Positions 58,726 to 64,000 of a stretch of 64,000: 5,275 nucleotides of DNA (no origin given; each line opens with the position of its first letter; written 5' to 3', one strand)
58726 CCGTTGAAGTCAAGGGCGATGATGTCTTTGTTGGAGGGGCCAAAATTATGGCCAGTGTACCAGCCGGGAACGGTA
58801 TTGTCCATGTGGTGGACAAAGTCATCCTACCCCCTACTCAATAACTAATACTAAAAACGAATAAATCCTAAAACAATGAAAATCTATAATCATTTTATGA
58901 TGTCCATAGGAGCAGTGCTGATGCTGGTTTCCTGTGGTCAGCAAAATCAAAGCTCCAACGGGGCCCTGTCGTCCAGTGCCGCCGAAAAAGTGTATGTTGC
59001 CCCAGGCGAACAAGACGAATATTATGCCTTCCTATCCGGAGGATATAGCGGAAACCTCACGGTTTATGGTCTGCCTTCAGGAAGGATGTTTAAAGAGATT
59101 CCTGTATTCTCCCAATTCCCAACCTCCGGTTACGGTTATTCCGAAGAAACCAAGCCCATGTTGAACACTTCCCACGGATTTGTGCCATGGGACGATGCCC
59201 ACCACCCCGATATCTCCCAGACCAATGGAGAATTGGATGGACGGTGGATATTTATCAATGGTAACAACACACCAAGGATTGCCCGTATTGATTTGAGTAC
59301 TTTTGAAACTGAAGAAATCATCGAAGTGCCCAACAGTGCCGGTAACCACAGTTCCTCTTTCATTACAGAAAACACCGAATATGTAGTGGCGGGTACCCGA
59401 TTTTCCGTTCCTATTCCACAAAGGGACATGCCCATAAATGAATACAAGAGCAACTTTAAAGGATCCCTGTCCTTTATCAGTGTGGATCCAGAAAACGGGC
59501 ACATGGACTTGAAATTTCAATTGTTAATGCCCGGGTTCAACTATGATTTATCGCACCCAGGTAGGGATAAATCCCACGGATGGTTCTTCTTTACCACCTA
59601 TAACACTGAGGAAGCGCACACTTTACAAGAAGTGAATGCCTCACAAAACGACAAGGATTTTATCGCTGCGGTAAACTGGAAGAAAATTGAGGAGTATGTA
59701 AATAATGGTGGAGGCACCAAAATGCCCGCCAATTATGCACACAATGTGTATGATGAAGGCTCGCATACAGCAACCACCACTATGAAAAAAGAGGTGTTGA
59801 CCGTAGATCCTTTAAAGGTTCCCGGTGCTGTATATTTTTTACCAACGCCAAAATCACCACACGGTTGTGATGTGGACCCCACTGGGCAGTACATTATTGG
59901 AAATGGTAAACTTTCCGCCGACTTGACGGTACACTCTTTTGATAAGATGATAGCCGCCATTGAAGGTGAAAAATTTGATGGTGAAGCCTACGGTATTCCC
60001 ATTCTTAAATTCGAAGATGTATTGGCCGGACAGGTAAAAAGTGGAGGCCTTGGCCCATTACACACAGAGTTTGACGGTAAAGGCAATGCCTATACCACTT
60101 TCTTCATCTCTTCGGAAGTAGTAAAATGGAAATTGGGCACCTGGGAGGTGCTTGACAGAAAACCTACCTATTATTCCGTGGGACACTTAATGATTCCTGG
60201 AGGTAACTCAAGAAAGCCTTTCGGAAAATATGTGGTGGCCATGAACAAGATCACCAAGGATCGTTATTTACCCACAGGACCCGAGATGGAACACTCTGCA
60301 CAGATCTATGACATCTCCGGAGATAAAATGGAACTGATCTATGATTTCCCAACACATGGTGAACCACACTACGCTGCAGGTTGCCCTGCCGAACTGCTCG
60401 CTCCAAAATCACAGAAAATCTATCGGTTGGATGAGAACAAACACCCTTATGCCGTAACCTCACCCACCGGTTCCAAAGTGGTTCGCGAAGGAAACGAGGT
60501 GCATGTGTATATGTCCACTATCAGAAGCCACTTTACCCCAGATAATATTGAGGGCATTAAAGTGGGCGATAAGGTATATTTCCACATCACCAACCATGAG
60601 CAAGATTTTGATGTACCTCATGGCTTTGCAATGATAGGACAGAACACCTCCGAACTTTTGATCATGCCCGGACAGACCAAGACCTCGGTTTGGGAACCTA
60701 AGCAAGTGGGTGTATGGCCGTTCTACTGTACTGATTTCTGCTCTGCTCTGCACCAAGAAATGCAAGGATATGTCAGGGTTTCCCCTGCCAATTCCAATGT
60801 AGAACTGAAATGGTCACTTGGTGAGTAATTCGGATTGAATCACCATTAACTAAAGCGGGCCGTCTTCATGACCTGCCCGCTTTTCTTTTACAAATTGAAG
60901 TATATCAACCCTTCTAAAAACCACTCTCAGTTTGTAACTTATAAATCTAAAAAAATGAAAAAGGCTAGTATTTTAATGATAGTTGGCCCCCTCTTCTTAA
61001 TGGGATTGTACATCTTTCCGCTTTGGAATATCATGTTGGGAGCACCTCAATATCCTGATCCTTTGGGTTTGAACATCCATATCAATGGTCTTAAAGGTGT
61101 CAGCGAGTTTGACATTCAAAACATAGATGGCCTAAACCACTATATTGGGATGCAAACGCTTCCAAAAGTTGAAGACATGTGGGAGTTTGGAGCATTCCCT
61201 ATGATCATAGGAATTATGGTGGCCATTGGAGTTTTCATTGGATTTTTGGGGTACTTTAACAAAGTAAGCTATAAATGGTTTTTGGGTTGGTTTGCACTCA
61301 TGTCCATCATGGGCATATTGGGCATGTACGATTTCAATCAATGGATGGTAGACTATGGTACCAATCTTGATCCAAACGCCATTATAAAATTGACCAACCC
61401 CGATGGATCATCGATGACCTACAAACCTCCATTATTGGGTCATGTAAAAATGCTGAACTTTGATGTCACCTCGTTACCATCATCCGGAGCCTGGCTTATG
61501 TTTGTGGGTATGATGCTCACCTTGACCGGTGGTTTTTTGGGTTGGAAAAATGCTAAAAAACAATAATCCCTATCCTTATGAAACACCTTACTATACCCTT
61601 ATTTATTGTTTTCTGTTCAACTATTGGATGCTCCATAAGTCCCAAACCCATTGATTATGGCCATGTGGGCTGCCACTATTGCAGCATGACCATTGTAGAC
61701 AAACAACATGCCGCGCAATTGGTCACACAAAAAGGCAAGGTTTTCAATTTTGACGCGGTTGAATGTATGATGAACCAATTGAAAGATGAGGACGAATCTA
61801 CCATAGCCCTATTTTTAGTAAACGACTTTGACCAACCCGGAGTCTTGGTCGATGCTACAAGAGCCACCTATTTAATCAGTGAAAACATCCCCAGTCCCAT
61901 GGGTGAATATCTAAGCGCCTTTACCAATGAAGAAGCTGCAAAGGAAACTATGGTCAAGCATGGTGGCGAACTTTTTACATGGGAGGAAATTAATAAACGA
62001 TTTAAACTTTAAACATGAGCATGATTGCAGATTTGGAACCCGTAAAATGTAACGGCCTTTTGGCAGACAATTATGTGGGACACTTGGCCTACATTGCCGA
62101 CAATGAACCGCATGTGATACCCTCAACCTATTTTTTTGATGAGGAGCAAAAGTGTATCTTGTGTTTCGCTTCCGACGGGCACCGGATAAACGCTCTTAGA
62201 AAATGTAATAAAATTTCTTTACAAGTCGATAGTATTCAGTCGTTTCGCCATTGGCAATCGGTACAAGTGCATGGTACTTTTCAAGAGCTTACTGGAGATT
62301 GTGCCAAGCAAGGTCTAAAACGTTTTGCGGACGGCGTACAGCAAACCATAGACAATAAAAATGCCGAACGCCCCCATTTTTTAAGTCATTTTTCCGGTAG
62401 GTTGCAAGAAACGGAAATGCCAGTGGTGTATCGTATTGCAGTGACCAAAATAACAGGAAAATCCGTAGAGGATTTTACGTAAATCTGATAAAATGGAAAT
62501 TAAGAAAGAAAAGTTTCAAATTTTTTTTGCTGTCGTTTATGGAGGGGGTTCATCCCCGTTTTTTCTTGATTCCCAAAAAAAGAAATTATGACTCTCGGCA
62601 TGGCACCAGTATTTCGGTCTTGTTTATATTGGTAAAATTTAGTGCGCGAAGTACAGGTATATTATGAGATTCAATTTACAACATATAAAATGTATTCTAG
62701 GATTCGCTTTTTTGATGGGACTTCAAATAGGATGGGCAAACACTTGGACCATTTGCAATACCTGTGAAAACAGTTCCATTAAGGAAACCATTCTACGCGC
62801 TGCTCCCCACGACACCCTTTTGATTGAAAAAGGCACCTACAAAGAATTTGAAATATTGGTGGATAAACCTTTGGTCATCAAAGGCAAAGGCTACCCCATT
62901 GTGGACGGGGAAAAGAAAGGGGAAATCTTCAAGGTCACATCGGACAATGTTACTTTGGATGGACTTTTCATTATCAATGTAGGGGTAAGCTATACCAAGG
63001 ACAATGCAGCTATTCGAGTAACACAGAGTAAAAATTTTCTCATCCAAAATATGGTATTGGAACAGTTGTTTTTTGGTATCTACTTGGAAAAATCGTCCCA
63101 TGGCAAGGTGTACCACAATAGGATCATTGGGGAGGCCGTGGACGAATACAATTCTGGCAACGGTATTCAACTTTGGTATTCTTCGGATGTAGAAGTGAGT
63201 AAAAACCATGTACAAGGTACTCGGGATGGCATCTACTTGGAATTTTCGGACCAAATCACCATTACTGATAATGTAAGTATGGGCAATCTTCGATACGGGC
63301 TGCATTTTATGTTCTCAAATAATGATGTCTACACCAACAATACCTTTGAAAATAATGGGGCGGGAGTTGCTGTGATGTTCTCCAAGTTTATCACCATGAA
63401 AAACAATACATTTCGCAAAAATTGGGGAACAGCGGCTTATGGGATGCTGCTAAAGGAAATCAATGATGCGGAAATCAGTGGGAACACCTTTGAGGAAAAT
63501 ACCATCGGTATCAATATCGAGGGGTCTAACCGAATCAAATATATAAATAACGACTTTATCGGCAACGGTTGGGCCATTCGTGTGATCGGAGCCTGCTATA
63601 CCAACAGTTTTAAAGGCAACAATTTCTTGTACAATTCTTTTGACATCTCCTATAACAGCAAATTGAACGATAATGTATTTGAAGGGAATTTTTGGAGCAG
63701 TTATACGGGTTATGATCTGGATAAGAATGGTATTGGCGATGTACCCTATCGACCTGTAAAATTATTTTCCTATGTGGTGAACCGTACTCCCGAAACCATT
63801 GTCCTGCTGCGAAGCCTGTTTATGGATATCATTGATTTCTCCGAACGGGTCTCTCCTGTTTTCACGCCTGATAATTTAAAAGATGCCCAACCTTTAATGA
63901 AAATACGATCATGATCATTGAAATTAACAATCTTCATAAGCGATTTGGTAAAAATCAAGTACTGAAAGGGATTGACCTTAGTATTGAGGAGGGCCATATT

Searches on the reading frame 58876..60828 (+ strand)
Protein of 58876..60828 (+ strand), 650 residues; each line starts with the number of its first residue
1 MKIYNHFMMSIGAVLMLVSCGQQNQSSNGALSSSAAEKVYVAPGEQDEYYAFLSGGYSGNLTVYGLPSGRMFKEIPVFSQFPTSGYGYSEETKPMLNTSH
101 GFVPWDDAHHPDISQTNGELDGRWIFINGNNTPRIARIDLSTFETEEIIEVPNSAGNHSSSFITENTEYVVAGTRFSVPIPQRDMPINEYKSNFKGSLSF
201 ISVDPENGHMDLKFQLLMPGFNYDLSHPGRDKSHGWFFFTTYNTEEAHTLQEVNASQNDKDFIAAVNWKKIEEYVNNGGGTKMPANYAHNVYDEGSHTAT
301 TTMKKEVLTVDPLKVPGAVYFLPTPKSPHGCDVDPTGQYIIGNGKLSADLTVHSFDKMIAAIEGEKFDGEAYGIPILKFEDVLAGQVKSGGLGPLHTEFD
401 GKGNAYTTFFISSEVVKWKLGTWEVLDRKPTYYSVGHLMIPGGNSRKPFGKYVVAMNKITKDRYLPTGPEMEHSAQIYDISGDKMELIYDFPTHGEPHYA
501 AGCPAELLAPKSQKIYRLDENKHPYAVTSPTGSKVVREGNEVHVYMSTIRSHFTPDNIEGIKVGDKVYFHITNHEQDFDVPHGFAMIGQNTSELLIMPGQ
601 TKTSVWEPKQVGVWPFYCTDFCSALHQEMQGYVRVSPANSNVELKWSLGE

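Call 6: search_protein_families(library=pfam, proteins=[window:58876-60828:+])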
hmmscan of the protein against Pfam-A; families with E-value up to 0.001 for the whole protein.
window:58876-60828:+ (650 aa): 1 family
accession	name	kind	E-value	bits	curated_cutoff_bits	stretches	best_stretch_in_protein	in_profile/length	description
PF18764.7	nos_propeller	-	1.9e-35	121.1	30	1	428-498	1-71/71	Nitrous oxide reductase propeller repeat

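Call 7: search_protein_families(library=ncbifam, proteins=[window:58876-60828:+])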
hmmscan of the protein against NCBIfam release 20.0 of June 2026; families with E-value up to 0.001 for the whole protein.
window:58876-60828:+ (650 aa): 4 families
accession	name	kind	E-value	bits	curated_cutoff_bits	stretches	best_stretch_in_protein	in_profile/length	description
TIGR04246.1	nitrous_NosZ_Gp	equivalog_domain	5.1e-283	939.7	625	1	36-637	1-578/578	Sec-dependent nitrous-oxide reductase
TIGR04244.1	nitrous_NosZ_RR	equivalog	2.9e-110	369.7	625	1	23-633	27-624/627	TAT-dependent nitrous-oxide reductase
NF052460.1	L-NosZ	equivalog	5e-44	150.6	700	2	291-635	139-478/480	clade III lactonase-type nitrous-oxide reductase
TIGR02866.1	CoxB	equivalog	0.00014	21.5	147.7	1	579-637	136-193/202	cytochrome c oxidase subunit II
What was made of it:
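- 57744..60828 (+): Regulated operon, first three genes: cytochrome c (57744-58256), fasciclin-domain protein (58263-58844), clade II Sec-dependent NosZ (58876-60828). It continues with a membrane protein, NosL, a PPOX-like protein and NosD to the end of the window. Pfam and NCBIfam (calls 6, 7).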

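Call 12: find_related_loci(query=window:58876-60828:+, collection=genome_contigs, flank=5000)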
Query window:58876-60828:+ (650 aa) in genome_contigs; peptide patterns used: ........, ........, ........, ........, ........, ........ (x = any residue, [..] = any of these).
600 stretches matched a pattern (row limit reached: there are more); 594 encode a relative of the query (tblastn E <= 1e-3); the best 80 are kept; 80 distinct loci.
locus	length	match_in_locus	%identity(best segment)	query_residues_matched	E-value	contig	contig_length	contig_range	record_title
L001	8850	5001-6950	96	1-650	0e+0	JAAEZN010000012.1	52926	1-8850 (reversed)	MAG: Algicola sp. isolate P03SST1Cbin.3 NODE_131_length_52926_cov_5.73505, whole genome shotgun sequence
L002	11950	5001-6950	96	1-650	0e+0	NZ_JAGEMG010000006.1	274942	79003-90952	Muricauda sp. NFXS6 NFXS6_6, whole genome shotgun sequence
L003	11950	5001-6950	96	1-650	0e+0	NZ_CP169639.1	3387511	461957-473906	Flagellimonas sp. GZD32 chromosome, complete genome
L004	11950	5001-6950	95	1-650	0e+0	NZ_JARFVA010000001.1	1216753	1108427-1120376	Flagellimonas okinawensis strain 81s02 Scaffold1, whole genome shotgun sequence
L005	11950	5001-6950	96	1-650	0e+0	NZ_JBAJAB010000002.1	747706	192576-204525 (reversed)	Flagellimonas lutimaris strain MTFD1401 Scaffold2, whole genome shotgun sequence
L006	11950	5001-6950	95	1-650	0e+0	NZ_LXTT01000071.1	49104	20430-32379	Allomuricauda sp. CP2A contig-4000008, whole genome shotgun sequence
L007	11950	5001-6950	95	1-650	0e+0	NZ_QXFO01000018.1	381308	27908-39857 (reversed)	Flagellimonas taeanensis strain JCM 17757 301, whole genome shotgun sequence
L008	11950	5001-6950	93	1-650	0e+0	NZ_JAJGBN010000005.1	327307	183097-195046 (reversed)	Allomuricauda sp. M10 5, whole genome shotgun sequence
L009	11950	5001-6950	93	1-650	0e+0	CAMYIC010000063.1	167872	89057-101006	MAG: uncultured Muricauda sp. isolate Biocath_Bacteroidota_12 genome assembly, contig: k127_32628, whole genome shotgun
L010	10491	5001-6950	92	1-650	0e+0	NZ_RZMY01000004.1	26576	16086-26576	Flagellimonas beolgyonensis strain KCTC 23501 244, whole genome shotgun sequence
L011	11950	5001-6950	92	1-650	0e+0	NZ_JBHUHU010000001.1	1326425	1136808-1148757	Flagellimonas iocasae strain KCTC 62196 platanus_K_25_97_1, whole genome shotgun sequence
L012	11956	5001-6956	90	1-650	0e+0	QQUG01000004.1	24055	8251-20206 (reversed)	MAG: Flavobacterium sp. isolate BCD2 384, whole genome shotgun sequence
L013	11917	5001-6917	92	13-649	0e+0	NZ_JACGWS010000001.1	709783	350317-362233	Kordia aestuariivivens strain YSTF-M3 1, whole genome shotgun sequence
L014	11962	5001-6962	90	1-650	0e+0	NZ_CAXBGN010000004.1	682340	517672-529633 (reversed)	MAG: uncultured Kriegella sp. isolate ERR2762110_binner23_Refined_20 ERZ3422254.9, whole genome shotgun sequence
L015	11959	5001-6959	90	1-650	0e+0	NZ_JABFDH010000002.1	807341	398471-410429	Winogradskyella ursingii strain HL4150 NODE_2_length_807341_cov_274.05_ID_3, whole genome shotgun sequence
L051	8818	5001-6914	86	14-650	0e+0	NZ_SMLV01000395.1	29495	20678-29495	Fulvivirga lutimaris strain KCTC 42720 Contig_89, whole genome shotgun sequence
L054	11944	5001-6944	85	2-648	0e+0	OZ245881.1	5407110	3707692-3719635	MAG: Cyclobacteriaceae bacterium isolate 39eaea8b-e375-4e8a-a63b-0812bad0b9fd genome assembly, chromosome: 1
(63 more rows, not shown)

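Call 28: search_protein_families(library=pfam, proteins=[L054:3168-3770:+, L051:2369-2962:+, L051:3062-3760:+, L051:77-1450:+])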
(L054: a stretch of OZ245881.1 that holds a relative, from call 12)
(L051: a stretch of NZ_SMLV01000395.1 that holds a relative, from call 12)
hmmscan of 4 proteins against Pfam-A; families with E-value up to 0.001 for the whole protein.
L054:3168-3770:+ (200 aa): 3 families
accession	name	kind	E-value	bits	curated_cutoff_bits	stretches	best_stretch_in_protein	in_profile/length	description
PF00027.35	cNMP_binding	-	4.7e-17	62.2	27.5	1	22-107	4-89/89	Cyclic nucleotide-binding domain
PF13545.12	HTH_Crp_2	-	1.8e-10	41.1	27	1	146-200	8-61/70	Crp-like helix-turn-helix domain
PF00325.26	Crp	-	0.00016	21.8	21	1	163-189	4-30/32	Bacterial regulatory proteins, crp family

L051:2369-2962:+ (197 aa): 2 families
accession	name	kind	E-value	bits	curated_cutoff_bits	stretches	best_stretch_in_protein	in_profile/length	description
PF00027.35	cNMP_binding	-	1.2e-18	67.3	27.5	1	15-102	2-89/89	Cyclic nucleotide-binding domain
PF13545.12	HTH_Crp_2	-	3.4e-08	33.8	27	1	138-185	5-50/70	Crp-like helix-turn-helix domain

L051:3062-3760:+ (232 aa): 2 families
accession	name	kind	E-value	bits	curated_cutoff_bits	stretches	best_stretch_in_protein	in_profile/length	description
PF01814.28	Hemerythrin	-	4.4e-23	82.6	25.3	1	82-226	7-127/127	Hemerythrin HHE cation binding domain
PF04405.19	ScdA_N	-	5.7e-21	74.4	32.5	1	6-59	2-55/56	Domain of Unknown function (DUF542)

L051:77-1450:+ (457 aa): 1 family
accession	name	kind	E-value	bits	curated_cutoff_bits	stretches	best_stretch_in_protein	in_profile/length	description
PF04055.27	Radical_SAM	-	1.2e-19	71.5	29.5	1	59-232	1-165/166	Radical SAM superfamily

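Call 48: search_solved_structures(query=L051:2369-2962:+, max_evalue=0.000001, show_alignments=2)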
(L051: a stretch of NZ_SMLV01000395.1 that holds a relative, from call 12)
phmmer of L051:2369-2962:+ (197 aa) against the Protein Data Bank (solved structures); distinct sequences matched with E-value up to 0.000001: 36.
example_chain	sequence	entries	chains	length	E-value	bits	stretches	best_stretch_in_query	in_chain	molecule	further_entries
3dkw_A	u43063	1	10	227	5.3e-13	52.1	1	11-188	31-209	DNR protein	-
4cyd_A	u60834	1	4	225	6.1e-12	48.6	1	13-189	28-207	PROBABLE TRANSCRIPTION REGULATOR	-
4byy_A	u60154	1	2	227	6.3e-12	48.6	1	13-189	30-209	TRANSCRIPTIONAL REGULATOR, CRP/FNR FAMILY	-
3r6s_A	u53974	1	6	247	8.2e-12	48.2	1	13-189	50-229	transcription regulator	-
4i02_A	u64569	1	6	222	3.6e-11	46.1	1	18-195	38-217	Catabolite gene activator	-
4i09_A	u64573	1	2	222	4.9e-11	45.7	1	18-195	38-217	Catabolite gene activator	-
6dt4_A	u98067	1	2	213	8e-11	45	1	18-195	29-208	Cyclic AMP receptor protein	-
1o3q_A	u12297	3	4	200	9e-11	44.8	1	18-195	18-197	CATABOLITE GENE ACTIVATOR PROTEIN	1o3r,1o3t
1i6x_A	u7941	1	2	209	1e-10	44.7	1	18-195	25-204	CATABOLITE GENE ACTIVATOR PROTEIN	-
1i5z_A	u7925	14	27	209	1e-10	44.6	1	18-195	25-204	CATABOLITE GENE ACTIVATOR PROTEIN | CATABOLITE GENE ACTIVATOR PROTEIN (CAP) | PROTEIN (CATABOLITE GENE ACTIVATOR PROTEIN (CAP))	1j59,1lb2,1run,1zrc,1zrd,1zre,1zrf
1g6n_A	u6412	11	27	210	1.1e-10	44.6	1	18-195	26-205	CATABOLITE GENE ACTIVATOR PROTEIN | PROTEIN (CATABOLITE GENE ACTIVATOR PROTEIN) | Catabolite gene activator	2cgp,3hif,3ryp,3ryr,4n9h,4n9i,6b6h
1cgp_A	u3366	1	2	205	1.1e-10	44.5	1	18-195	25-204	PROTEIN (CATABOLITE GENE ACTIVATOR PROTEIN (CAP))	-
4hzf_A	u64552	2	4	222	1.3e-10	44.4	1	18-195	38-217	Catabolite gene activator | cAMP-activated global transcriptional regulator CRP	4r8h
1hw5_A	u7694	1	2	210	1.4e-10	44.2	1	18-195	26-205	CATABOLITE GENE ACTIVATOR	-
4i01_A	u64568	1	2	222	1.7e-10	43.9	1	18-195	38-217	Catabolite gene activator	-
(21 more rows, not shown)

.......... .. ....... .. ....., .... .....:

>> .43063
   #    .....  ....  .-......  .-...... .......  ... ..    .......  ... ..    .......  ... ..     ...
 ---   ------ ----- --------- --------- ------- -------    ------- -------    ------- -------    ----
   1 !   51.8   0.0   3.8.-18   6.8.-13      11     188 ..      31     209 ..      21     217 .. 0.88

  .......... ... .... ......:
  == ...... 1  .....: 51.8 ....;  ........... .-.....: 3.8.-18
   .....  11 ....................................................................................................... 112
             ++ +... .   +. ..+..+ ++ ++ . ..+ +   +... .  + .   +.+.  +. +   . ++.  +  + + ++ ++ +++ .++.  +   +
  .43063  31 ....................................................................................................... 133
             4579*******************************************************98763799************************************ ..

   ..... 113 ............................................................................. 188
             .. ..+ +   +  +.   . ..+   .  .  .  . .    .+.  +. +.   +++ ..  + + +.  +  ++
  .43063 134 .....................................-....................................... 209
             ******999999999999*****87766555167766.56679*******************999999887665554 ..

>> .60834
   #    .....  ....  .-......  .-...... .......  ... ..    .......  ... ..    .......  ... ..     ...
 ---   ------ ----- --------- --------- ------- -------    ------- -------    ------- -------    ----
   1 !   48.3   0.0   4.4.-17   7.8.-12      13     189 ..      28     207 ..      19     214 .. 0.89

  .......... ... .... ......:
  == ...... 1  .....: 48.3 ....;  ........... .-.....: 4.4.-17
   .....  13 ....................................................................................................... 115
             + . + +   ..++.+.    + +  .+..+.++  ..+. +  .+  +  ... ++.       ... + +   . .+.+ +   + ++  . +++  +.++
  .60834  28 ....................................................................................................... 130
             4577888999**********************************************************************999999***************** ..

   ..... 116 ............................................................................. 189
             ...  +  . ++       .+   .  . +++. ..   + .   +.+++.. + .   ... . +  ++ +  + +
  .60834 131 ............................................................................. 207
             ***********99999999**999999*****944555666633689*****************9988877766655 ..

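Call 49: find_homologous_proteins(query=L051:2369-2962:+, max_evalue=1e-15)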
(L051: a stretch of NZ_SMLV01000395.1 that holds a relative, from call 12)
Query L051:2369-2962:+ (197 aa): 3008 proteins with E <= 1e-15 among 3085 candidates; the best 120 are listed.
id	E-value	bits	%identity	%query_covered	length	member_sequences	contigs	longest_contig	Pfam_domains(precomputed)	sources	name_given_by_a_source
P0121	1.4e-126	437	100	100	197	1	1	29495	PF13545.13,PF00027.36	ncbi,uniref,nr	ncbi:Crp/Fnr family transcriptional regulator [Fulvivirga lutimaris]|uniref:Crp/Fnr family transcrip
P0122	4.7e-119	413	94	100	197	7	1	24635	PF13545.13,PF00027.36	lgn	-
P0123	4.2e-98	344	80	100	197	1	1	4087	PF13545.13,PF00027.36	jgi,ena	-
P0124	3.3e-96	338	78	100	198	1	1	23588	PF13545.13,PF00027.36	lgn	-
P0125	3.5e-85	302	68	99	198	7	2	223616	PF13545.13,PF00027.36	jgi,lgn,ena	-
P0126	7.5e-83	295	67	99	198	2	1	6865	PF13545.13,PF00027.36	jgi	-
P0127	2.0e-82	293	67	99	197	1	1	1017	PF13545.13,PF00027.36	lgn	-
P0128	2.5e-82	293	66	99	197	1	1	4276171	PF13545.13,PF00027.36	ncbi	-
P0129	1.7e-81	290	65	99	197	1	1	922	PF13545.13,PF00027.36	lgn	-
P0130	2.3e-81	290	68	99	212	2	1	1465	PF13545.13,PF00027.36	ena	-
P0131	6.8e-81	288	66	100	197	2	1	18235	PF13545.13,PF00027.36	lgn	-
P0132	2.5e-80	286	68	100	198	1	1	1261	PF13545.13,PF00027.36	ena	-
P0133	4.4e-80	286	66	99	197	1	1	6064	PF13545.13,PF00027.36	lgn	-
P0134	1.7e-78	280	63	99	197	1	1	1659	PF13545.13,PF00027.36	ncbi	-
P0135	2.0e-76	274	71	88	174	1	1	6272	PF13545.13,PF00027.36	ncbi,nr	ncbi:MAG: Crp/Fnr family transcriptional regulator, partial [Fulvivirga sp.]|nr:Crp/Fnr family trans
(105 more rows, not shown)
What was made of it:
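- Tried and rejected: The 120 hits listed were all Cytophagales-like, so the question stays open (call 49).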

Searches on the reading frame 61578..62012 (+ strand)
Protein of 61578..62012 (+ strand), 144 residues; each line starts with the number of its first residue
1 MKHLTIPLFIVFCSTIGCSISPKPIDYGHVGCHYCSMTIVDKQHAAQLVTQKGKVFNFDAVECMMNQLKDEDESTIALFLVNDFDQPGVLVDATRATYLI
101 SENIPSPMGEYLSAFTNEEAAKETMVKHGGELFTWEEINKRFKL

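Call 6: search_protein_families(library=pfam, proteins=[window:61578-62012:+])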
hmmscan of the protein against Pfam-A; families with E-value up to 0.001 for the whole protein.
window:61578-62012:+ (144 aa): 1 family
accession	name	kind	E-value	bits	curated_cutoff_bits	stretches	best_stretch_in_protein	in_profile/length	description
PF05573.18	NosL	-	1.3e-17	64.8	24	1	31-140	9-128/131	NosL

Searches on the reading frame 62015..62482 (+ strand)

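Call 7: search_protein_families(library=ncbifam, proteins=[window:62015-62482:+])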
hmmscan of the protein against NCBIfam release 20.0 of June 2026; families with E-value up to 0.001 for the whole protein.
window:62015-62482:+ (155 aa): 3 families
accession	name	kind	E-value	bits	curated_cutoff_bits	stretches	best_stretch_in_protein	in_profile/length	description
NF000262.1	NimIJ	equivalog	5e-05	23.4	270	1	10-71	14-75/151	NimIJ family nitroimidazole resistance protein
TIGR03618.1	Rv1155_F420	subfamily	0.00044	20.4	79.05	1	15-147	4-126/127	TIGR03618 family F420-dependent PPOX class oxidoreductase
TIGR04023.1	PPOX_MSMEG_5819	subfamily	0.00065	19.6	85.6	0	19-95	12-94/115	PPOX class F420-dependent oxidoreductase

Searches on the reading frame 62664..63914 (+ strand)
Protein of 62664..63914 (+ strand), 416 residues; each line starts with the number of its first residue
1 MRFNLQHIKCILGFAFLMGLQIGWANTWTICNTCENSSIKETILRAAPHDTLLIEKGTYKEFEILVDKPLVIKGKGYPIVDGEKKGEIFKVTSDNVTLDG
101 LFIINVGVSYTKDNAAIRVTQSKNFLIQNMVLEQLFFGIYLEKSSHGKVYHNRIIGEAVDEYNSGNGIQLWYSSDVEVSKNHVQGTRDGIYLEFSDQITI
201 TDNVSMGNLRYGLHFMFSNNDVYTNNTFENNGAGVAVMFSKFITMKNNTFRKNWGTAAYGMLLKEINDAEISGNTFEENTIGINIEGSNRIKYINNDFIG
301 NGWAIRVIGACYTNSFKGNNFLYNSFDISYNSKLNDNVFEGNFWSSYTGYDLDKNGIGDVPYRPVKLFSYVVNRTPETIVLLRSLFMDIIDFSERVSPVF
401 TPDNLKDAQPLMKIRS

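Call 7: search_protein_families(library=ncbifam, proteins=[window:62664-63914:+])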
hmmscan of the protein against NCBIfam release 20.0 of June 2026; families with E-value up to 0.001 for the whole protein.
window:62664-63914:+ (416 aa): 3 families
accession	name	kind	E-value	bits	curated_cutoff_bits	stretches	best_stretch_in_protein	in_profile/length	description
TIGR04247.1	NosD_copper_fam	subfamily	3.1e-133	444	300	1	39-413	1-377/377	nitrous oxide reductase family maturation protein NosD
TIGR03804.1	para_beta_helix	repeat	8.5e-22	76.6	19.45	3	167-203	1-37/44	parallel beta-helix repeat protein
TIGR03805.1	beta_helix_1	subfamily_domain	1.6e-10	40.6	141.5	1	187-252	107-172/314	parallel beta-helix domain-containing protein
